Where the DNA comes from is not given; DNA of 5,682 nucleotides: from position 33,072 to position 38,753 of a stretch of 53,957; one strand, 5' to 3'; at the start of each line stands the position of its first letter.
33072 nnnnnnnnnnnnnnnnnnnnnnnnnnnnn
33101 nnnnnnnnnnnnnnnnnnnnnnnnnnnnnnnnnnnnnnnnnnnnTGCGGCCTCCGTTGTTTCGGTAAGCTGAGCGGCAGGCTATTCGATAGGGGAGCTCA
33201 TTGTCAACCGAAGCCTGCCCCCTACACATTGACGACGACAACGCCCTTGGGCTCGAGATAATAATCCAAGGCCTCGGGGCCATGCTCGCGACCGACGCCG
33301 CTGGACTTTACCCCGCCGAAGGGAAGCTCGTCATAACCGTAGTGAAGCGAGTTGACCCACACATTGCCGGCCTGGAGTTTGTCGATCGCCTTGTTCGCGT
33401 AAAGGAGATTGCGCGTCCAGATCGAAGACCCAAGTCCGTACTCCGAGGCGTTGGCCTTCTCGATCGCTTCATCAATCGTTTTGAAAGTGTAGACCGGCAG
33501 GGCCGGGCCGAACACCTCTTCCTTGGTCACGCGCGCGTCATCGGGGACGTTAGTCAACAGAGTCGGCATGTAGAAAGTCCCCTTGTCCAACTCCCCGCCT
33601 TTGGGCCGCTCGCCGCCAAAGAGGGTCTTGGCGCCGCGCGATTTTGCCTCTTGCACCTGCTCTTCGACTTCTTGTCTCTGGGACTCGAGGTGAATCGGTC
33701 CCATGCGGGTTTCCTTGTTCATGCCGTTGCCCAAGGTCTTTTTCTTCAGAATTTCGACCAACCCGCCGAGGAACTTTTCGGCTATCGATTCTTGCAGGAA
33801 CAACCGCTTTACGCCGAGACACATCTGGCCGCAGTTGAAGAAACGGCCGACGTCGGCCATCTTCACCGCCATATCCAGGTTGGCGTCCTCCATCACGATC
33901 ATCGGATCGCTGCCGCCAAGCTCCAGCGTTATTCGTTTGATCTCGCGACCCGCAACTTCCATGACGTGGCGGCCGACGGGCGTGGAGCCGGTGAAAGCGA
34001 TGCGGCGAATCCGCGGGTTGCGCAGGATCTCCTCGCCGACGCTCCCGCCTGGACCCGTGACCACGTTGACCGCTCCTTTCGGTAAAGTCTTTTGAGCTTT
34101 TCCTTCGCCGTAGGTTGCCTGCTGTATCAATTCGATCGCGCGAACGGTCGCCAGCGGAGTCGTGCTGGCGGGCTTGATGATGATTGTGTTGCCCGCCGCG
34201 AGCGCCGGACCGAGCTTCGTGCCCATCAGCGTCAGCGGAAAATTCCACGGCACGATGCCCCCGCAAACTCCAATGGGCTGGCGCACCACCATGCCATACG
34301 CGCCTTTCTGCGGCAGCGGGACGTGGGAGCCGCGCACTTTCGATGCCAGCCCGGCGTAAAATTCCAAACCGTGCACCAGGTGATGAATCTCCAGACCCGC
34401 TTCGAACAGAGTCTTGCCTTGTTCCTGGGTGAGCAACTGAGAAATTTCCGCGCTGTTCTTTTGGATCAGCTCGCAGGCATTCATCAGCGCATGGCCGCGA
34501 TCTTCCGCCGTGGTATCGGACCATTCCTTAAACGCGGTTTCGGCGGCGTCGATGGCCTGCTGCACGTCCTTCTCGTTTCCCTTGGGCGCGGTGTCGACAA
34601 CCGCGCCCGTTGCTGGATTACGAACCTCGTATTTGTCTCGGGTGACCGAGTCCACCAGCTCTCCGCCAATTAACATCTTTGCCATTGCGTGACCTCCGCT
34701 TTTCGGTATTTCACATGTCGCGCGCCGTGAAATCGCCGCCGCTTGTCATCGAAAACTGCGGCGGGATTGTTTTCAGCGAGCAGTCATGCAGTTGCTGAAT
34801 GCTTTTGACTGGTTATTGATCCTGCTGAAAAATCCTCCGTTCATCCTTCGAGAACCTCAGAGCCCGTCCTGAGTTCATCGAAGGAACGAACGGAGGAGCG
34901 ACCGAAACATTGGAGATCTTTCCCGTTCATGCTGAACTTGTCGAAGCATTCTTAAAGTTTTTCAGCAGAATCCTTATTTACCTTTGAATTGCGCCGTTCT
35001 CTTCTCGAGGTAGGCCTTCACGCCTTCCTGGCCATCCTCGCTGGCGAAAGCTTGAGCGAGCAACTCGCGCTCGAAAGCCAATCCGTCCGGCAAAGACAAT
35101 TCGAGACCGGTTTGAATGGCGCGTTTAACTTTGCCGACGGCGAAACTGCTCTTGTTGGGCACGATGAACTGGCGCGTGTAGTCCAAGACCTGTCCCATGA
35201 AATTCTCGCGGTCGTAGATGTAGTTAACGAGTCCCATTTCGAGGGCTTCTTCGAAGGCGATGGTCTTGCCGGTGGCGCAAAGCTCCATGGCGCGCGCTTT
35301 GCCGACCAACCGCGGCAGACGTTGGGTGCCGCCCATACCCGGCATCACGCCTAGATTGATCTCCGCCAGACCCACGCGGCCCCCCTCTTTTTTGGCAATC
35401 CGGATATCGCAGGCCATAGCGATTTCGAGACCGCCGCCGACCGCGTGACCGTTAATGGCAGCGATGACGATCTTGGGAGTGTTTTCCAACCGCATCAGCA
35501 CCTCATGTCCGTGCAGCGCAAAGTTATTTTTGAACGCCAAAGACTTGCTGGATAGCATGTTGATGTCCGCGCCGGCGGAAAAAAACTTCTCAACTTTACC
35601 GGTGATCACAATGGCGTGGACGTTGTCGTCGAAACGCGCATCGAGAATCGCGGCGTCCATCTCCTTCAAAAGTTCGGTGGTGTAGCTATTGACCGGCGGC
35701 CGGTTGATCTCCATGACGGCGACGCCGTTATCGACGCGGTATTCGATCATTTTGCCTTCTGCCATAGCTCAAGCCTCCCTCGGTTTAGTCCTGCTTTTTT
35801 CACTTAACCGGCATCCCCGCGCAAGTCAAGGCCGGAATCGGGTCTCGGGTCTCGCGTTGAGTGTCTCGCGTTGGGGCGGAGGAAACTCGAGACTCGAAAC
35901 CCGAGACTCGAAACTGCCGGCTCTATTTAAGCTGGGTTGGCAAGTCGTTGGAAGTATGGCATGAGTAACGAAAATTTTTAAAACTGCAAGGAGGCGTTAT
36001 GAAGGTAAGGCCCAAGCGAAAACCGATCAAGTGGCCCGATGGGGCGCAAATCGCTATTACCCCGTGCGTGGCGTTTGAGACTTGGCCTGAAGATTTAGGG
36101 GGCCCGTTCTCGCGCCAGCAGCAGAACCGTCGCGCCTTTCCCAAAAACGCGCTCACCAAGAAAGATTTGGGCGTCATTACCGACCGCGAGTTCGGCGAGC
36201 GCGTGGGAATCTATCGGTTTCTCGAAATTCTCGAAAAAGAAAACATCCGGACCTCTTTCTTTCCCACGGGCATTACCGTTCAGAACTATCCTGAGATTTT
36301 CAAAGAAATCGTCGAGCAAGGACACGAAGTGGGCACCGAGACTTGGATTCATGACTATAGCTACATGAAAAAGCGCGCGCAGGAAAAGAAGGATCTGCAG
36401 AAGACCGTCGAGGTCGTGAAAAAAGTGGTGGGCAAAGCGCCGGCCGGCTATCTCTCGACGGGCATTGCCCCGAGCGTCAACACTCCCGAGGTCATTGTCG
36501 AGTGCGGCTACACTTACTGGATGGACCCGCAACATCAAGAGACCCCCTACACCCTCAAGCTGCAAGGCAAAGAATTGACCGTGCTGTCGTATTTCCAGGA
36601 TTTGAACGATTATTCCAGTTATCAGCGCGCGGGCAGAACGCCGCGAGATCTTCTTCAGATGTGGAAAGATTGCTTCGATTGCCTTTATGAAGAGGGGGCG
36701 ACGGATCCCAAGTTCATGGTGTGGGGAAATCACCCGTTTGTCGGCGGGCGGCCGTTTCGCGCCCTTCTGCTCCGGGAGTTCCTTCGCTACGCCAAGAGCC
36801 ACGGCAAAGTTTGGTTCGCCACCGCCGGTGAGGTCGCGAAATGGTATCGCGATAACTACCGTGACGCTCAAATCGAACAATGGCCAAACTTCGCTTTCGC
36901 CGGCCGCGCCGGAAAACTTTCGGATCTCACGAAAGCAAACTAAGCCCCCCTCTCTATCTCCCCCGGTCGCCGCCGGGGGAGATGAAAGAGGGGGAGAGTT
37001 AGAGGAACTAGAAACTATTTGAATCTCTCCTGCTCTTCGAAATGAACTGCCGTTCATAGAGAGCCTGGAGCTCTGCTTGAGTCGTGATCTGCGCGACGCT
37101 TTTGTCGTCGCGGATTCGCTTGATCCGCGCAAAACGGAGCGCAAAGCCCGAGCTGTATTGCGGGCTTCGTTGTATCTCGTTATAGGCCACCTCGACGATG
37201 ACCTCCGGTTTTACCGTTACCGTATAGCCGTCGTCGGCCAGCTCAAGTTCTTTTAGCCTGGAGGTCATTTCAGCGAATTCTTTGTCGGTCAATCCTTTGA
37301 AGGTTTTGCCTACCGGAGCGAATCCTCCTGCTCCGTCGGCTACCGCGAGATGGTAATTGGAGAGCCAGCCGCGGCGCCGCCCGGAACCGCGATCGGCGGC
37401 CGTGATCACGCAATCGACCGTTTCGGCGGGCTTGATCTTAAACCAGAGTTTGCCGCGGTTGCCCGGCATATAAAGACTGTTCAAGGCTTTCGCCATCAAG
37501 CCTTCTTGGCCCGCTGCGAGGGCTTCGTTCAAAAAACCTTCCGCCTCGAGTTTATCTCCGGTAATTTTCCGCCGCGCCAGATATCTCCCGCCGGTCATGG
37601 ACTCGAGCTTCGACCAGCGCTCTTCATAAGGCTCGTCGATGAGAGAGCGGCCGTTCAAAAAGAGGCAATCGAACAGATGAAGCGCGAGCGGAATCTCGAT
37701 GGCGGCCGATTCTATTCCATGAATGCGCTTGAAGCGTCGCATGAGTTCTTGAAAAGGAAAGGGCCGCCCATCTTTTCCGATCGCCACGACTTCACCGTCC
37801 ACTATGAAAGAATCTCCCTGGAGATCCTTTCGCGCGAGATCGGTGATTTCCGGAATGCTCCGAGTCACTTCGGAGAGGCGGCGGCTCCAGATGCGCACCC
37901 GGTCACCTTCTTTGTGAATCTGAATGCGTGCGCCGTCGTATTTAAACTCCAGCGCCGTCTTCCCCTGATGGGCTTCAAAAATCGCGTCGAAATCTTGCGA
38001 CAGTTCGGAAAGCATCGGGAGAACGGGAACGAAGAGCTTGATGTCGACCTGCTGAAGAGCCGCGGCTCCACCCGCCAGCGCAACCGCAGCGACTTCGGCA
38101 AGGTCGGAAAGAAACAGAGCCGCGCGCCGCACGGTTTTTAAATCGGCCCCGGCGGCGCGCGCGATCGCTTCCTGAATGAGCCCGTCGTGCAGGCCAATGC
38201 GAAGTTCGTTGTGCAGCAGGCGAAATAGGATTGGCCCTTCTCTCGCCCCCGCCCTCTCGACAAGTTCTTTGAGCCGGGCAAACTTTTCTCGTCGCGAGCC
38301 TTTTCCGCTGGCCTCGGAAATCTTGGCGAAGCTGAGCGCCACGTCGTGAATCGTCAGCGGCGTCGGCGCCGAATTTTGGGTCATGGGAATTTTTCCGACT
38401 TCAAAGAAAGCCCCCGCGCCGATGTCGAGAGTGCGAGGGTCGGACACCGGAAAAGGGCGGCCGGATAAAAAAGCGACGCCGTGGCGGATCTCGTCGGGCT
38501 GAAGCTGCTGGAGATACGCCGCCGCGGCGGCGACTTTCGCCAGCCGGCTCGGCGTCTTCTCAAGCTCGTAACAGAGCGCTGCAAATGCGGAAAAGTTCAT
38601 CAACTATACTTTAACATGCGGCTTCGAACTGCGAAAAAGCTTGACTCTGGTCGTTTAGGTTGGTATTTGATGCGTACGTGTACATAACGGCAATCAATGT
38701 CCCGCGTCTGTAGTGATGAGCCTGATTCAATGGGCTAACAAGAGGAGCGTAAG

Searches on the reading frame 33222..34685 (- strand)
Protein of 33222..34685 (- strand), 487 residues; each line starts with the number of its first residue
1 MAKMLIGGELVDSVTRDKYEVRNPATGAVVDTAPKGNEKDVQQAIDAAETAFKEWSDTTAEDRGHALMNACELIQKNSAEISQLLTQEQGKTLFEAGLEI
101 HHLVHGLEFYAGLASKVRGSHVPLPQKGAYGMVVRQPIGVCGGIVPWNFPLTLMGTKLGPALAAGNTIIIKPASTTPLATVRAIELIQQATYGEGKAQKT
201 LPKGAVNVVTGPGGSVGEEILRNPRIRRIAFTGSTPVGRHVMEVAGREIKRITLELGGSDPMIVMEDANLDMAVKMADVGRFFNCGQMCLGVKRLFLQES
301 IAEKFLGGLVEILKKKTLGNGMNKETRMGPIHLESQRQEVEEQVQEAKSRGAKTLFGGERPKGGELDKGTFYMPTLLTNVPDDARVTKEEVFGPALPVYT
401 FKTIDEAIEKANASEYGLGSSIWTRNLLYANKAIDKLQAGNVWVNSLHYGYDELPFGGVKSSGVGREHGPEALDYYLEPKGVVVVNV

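Call 36: search_protein_families(library=pfam, proteins=[window:33222-34685:-], max_evalue=0.00001)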
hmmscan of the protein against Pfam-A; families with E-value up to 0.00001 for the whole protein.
window:33222-34685:- (487 aa): 1 family
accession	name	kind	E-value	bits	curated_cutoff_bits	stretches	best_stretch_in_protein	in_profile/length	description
PF00171.27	Aldedh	-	1.3e-159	532.1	23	1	14-481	5-460/461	Aldehyde dehydrogenase family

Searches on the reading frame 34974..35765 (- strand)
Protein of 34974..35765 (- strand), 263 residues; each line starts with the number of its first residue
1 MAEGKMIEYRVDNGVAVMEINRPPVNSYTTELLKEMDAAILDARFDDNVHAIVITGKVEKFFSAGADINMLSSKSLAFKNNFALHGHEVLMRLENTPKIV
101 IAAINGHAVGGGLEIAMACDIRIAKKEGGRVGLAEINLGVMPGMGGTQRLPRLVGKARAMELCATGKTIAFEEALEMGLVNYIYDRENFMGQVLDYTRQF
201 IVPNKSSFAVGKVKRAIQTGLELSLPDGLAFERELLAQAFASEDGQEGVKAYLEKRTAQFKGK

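Call 36: search_protein_families(library=pfam, proteins=[window:34974-35765:-], max_evalue=0.00001)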
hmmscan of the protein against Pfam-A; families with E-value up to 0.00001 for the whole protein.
window:34974-35765:- (263 aa): 2 families
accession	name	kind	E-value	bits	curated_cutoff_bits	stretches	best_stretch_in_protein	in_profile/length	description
PF00378.25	ECH_1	-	9.4e-66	222.1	27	1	12-262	3-250/251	Enoyl-CoA hydratase/isomerase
PF16113.10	ECH_2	-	7.2e-30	105.1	27.2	1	16-188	2-176/335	Enoyl-CoA hydratase/isomerase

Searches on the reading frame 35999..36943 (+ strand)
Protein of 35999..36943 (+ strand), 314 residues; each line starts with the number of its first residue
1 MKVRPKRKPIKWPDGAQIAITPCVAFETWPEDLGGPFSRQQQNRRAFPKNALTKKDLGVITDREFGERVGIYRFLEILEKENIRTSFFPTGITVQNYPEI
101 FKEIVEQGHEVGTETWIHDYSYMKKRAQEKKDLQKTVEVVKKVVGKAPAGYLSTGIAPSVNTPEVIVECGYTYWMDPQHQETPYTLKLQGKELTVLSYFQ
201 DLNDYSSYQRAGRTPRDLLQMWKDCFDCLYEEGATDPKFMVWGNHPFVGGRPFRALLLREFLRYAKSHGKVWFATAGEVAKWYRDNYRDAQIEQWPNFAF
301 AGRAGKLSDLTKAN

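Call 36: search_protein_families(library=pfam, proteins=[window:35999-36943:+], max_evalue=0.00001)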
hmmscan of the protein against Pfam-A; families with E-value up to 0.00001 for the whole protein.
window:35999-36943:+ (314 aa): 1 family
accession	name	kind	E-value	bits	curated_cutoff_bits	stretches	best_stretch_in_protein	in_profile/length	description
PF01522.26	Polysacc_deac_1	-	2.9e-17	63.2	23.1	1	73-174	23-124/124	Polysaccharide deacetylase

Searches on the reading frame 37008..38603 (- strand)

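Call 36: search_protein_families(library=pfam, proteins=[window:37008-38603:-], max_evalue=0.00001)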
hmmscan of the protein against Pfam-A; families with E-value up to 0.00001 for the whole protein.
window:37008-38603:- (531 aa): 3 families
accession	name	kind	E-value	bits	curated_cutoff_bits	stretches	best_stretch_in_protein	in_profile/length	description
PF01068.26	DNA_ligase_A_M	-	2.5e-52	178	26.2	1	196-391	1-204/204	ATP dependent DNA ligase domain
PF04675.19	DNA_ligase_A_N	-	3.5e-18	66.8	24.6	1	78-148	104-174/174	DNA ligase N terminus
PF04679.21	DNA_ligase_A_C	-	2.7e-16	60.2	27.5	1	410-501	1-94/94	ATP dependent DNA ligase C terminal region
